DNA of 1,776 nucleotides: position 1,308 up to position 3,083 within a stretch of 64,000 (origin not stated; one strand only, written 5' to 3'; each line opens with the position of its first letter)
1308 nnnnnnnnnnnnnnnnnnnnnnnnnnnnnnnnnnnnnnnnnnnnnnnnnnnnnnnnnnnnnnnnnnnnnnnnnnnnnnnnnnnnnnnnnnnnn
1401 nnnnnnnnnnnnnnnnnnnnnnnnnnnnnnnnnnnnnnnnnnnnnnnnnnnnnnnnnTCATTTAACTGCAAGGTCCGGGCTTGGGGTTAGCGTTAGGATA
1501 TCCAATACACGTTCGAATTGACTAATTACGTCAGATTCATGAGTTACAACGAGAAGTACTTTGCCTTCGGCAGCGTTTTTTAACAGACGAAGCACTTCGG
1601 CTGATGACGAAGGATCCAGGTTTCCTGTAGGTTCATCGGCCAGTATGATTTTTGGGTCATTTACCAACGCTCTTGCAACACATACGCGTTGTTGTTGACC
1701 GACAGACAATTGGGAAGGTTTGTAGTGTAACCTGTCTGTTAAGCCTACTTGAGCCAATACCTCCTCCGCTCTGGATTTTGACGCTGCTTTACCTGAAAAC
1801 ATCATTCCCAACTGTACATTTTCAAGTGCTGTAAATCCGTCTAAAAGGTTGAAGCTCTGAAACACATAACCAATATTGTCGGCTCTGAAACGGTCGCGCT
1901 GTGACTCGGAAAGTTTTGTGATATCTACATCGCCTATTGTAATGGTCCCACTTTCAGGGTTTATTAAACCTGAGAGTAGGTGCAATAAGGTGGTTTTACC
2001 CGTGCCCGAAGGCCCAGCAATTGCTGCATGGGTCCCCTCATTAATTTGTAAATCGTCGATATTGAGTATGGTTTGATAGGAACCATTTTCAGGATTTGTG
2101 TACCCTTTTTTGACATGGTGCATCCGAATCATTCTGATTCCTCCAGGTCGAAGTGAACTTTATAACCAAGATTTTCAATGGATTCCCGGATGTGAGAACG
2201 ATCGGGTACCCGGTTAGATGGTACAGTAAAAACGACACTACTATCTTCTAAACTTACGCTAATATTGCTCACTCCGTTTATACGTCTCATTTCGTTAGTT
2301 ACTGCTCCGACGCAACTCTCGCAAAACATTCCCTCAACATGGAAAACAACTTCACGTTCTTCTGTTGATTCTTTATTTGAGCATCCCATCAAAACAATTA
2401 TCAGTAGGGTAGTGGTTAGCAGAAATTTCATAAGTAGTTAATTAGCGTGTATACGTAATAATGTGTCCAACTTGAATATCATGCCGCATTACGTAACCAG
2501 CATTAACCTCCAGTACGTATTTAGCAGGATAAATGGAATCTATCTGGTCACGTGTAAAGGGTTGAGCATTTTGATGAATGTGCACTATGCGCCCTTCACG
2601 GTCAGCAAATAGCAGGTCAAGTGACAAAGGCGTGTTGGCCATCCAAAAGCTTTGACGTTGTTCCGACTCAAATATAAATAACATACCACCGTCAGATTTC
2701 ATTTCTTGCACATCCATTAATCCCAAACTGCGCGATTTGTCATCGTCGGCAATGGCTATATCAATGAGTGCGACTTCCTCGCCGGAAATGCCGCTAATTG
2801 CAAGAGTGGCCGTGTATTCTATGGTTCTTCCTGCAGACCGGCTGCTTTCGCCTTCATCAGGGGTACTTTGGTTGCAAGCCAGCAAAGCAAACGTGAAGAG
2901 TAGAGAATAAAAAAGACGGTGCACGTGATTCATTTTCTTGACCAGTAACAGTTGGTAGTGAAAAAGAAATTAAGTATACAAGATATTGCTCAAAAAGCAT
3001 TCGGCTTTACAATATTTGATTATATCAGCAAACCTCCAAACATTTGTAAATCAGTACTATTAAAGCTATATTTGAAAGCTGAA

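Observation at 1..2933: DUF192 / HMA-lipoprotein / MacB-type ABC operon with a histidine-rich permease: a candidate periplasmic metal-handling system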

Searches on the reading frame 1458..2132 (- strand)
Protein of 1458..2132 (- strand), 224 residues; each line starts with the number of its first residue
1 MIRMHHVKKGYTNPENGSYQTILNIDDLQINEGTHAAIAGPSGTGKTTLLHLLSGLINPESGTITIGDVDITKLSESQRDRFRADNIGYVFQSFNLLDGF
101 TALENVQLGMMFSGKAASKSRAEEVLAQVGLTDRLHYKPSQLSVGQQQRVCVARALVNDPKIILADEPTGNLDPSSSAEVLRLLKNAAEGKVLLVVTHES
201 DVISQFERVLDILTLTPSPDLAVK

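Call 3: search_protein_families(library=pfam, proteins=[window:1458-2132:-], max_evalue=0.01)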
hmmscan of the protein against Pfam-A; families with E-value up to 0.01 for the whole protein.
window:1458-2132:- (224 aa): 8 families
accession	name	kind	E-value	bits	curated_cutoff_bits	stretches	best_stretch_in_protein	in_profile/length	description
PF00005.33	ABC_tran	-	2.6e-36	125.7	25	1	26-169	4-136/137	ABC transporter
PF13304.12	AAA_21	-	1.1e-06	29.4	27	1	125-199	221-299/304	AAA domain, putative AbiEii toxin, Type IV TA system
PF02463.25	SMC_N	-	7.2e-05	22.7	40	1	111-212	112-211/220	RecF/RecN/SMC N terminal domain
PF13401.12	AAA_22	-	0.00072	20.3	27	1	34-198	6-124/130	AAA domain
PF03266.21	NTPase_1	-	0.0021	18.4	23.9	0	37-57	3-23/168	NTPase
PF13604.12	AAA_30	-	0.0054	16.9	27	0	35-62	20-46/191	AAA domain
PF13555.12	AAA_29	-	0.0054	16.9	27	0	28-60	17-49/61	P-loop containing region of AAA domain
PF00437.27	T2SSE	-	0.0083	15.2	24.9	0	38-68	147-178/370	Type II/IV secretion system protein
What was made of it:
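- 1458..2132 (-): Gene 3: ABC ATPase (224 aa) of the LolD/FtsE/MacB type. It is translationally coupled to genes 2 and 4 by ATGA overlaps. ABC_tran E 2.6e-36 (call 3).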

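Call 4: search_protein_families(library=ncbifam, proteins=[window:1458-2132:-], max_evalue=0.01)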
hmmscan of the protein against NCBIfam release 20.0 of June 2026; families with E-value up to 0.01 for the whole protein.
window:1458-2132:- (224 aa): 191 families (the best 25 are shown)
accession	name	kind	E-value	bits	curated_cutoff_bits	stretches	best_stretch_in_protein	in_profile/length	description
TIGR02211.1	LolD_lipo_ex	equivalog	4.2e-59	199.7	307.75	1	1-212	1-214/221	lipoprotein-releasing ABC transporter ATP-binding protein LolD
TIGR02673.1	FtsE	equivalog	4.2e-54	183.4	264.85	1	1-208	1-205/214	cell division ATP-binding protein FtsE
TIGR03608.1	L_ocin_972_ABC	subfamily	7.5e-54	182.3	254.85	1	20-212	11-206/206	putative bacteriocin export ABC transporter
TIGR02982.1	heterocyst_DevA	subfamily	8.5e-53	179.2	295.8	1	3-211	3-213/220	ABC exporter ATP-binding subunit, DevA family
NF007826.0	PRK10535.1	equivalog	2.3e-50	171.6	966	1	4-212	7-216/648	macrolide ABC transporter ATP-binding protein/permease MacB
NF038007.1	ABC_ATP_DarD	equivalog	2.1e-49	167.9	375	1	1-211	1-212/218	darobactin export ABC transporter ATP-binding protein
NF008639.0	PRK11629.1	equivalog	1.4e-48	165.3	360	1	17-212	19-219/234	lipoprotein-releasing ABC transporter ATP-binding protein LolD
NF007879.0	PRK10584.1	equivalog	2.6e-47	161.4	336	1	2-212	7-219/228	putative ABC transporter ATP-binding protein YbbA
TIGR02315.1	ABC_phnC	equivalog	5.6e-45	153.7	266.1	1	1-207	1-213/243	phosphonate ABC transporter ATP-binding protein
NF008428.0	PRK11264.1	equivalog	2.5e-44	151.4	406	1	20-201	16-205/250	L-cystine ABC transporter ATP-binding protein TcyN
NF007027.0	PRK09493.1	equivalog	2.7e-43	148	379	1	2-203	2-199/240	glutamine ABC transporter ATP-binding protein GlnQ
TIGR02857.1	CydD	equivalog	2.8e-41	142.1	435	1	27-211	342-528/529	thiol reductant ABC exporter subunit CydD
TIGR01186.1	proV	subfamily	4e-40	138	326.6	1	24-201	10-191/363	betaine/proline/choline family ABC transporter ATP-binding protein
TIGR02314.1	ABC_MetN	equivalog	4.6e-40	137.7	499.7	1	1-206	1-207/343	methionine ABC transporter ATP-binding protein MetN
TIGR03265.1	PhnT2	equivalog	1.3e-38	133.1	457.7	1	18-186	16-179/353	putative 2-aminoethylphosphonate ABC transporter ATP-binding protein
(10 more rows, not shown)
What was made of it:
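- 1458..2132 (-): It scores below the curated cut-offs of LolD, FtsE and MacB (call 4).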

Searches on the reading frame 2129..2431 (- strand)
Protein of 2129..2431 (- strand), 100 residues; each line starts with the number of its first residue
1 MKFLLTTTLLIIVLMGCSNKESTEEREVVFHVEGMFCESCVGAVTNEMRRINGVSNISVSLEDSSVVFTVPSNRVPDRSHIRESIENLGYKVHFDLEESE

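Call 3: search_protein_families(library=pfam, proteins=[window:2129-2431:-], max_evalue=0.01)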
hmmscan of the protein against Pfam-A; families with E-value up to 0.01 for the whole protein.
window:2129-2431:- (100 aa): 1 family
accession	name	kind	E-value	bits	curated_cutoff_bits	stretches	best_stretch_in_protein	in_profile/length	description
PF00403.32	HMA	-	2.6e-13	50.6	24.8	1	29-91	1-62/62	Heavy-metal-associated domain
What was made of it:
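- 2129..2431 (-): Gene 2: small HMA-domain lipoprotein (100 aa) with lipobox Cys17 and metal motif GMFCESC. Pfam PF00403, E 2.6e-13 (call 3).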

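Call 4: search_protein_families(library=ncbifam, proteins=[window:2129-2431:-], max_evalue=0.01)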
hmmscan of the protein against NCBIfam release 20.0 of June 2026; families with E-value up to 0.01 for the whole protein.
window:2129-2431:- (100 aa): 13 families
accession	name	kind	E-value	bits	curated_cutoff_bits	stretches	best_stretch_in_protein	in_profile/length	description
NF033795.1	chaper_CopZ_Bs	exception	6.5e-14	51.9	91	1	28-92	2-65/66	copper chaperone CopZ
TIGR00003.1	TIGR00003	subfamily_domain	1.5e-11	44.3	62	1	29-92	3-65/66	copper ion binding protein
NF033556.1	MerTP_fusion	equivalog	1.1e-09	38.1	180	1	21-92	115-185/186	mercuric transport protein MerTP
NF047957.1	CopZ_AFE_1862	equivalog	1.6e-09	38.1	85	1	30-92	3-61/62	CopZ family metallochaperone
NF033781.1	chaper_CopP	exception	1.8e-08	34.4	112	1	28-92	2-64/65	copper-binding metallochaperone CopP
NF041115.1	UxxU_metal_bind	equivalog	3.8e-08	33.4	95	1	25-91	3-68/74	metal-binding (seleno)protein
NF033794.2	chaper_CopZ_Eh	exception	1e-07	32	95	1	30-93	4-66/68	copper chaperone CopZ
NF010311.1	PRK13748.1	subfamily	1.7e-06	27.2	600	1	30-95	3-66/560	mercury(II) reductase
TIGR02052.1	MerP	equivalog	2.4e-05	24.8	92.55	1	18-76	15-73/92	mercury resistance system periplasmic binding protein MerP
NF007952.0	PRK10671.1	equivalog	7e-05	21.2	1316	1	21-91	98-164/838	copper-exporting P-type ATPase CopA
NF033775.1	P_type_ZntA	exception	8.2e-05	21.1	1240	1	20-93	42-112/732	Zn(II)/Cd(II)/Pb(II) translocating P-type ATPase ZntA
NF008262.1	PRK11033.1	equivalog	0.00024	19.7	1005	1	21-93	36-105/731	zinc/cadmium/mercury/lead-transporting ATPase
NF045683.1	MerT_CopZ_Se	exception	0.0023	17.4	375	1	19-90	155-225/235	MerT/CopZ fusion-like heavy metal transport selenoprotein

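Call 52: search_solved_structures(query=window:2129-2431:-, max_evalue=0.00001)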
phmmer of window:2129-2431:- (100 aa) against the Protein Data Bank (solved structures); distinct sequences matched with E-value up to 0.00001: 20.
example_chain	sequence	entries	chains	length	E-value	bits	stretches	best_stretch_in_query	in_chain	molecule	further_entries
7si3_A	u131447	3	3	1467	5.6e-31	109.7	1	28-92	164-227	P-type Cu(+) transporter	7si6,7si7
7xuk_A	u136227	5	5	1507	5.5e-30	106.5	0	24-91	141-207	Copper-transporting ATPase 2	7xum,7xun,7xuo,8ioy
2rml_A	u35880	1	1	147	1.3e-15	60.6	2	23-93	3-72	Copper-transporting P-type ATPase copA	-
1p6t_A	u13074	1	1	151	3.3e-15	59.3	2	28-95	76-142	Potential copper-transporting ATPase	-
2rop_A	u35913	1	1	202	2.4e-10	43.7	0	30-92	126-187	Copper-transporting ATPase 2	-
8q73_A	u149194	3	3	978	1.4e-09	41.3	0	16-98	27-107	Copper-transporting ATPase HMA4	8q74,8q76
3cjk_B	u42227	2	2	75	4.1e-08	36.6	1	28-91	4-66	Copper-transporting ATPase 1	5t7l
1kvi_A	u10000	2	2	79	4.2e-08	36.6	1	27-91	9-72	Copper-transporting ATPase 1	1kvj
2k1r_A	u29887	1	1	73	4.6e-08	36.4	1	28-91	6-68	Copper-transporting ATPase 1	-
2lqb_A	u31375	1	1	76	7.9e-08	35.7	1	24-91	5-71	Copper-transporting ATPase 2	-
2ew9_A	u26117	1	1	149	1.3e-07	35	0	28-90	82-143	Copper-transporting ATPase 2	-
2l3m_A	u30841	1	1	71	1.8e-07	34.6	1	27-92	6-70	Copper-ion-binding protein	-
1kqk_A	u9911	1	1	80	1.1e-06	32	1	28-96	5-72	POTENTIAL COPPER-TRANSPORTING ATPASE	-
1jww_A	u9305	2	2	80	1.1e-06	32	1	28-96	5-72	Potential copper-transporting ATPase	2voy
1opz_A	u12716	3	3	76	1.2e-06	32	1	23-93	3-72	Potential copper-transporting ATPase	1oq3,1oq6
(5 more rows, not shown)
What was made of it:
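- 2129..2431 (-): The best PDB matches are Cu(I) P-type ATPase metal-binding domains and CopZ (call 52).
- The HMA domain is most similar to Cu(I)-ATPase metal-binding domains and CopZ (calls 4, 52).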

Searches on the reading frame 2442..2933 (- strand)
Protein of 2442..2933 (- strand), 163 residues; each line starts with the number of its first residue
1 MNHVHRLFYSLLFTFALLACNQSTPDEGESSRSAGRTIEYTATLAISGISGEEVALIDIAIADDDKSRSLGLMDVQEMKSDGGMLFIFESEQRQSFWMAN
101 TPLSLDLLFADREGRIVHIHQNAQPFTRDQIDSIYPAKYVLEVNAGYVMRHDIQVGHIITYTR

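Call 3: search_protein_families(library=pfam, proteins=[window:2442-2933:-], max_evalue=0.01)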
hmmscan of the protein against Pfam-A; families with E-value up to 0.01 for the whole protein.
window:2442-2933:- (163 aa): 1 family
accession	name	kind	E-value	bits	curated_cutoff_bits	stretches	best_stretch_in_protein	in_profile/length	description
PF02643.20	DUF192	-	2.5e-30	104.9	27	1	57-159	1-94/96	Uncharacterized ACR, COG1430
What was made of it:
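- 2442..2933 (-): Gene 1: DUF192 protein (163 aa) with a lipoprotein-type signal (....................). Its function is unknown. Pfam PF02643, E 2.5e-30 (call 3).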

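Call 4: search_protein_families(library=ncbifam, proteins=[window:2442-2933:-], max_evalue=0.01)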
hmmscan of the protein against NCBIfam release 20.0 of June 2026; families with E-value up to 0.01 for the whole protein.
window:2442-2933:- (163 aa): 1 family
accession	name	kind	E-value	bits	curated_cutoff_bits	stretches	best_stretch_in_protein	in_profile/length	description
NF002996.0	PRK03760.1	equivalog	3.2e-06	27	146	1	56-162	14-117/121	hypothetical protein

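Call 51: search_solved_structures(query=window:2442-2933:-, max_evalue=1, show_alignments=1)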
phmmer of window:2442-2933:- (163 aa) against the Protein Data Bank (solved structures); distinct sequences matched with E-value up to 1: 3.
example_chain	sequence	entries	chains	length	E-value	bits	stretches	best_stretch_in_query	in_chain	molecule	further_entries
3pjy_A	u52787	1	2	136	1.5e-17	67.1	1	58-156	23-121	Hypothetical signal peptide protein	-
3m7a_A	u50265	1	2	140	6.3e-13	52.1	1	44-157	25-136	uncharacterized protein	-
2l5f_A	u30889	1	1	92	0.67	13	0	74-99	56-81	Pre-mRNA-processing factor 40 homolog A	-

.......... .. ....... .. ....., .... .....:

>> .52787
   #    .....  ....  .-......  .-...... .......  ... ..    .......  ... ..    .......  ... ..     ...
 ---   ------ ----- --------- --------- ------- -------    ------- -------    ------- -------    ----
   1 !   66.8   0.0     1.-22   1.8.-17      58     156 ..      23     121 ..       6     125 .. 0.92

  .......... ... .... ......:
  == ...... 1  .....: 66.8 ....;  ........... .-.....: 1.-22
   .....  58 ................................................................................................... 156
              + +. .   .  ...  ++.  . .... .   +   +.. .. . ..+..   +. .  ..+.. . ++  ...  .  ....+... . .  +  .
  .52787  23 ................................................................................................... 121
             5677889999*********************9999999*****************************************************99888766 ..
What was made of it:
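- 2442..2933 (-): It is homologous to the uncharacterised PDB entries 3pjy and 3m7a (call 51).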
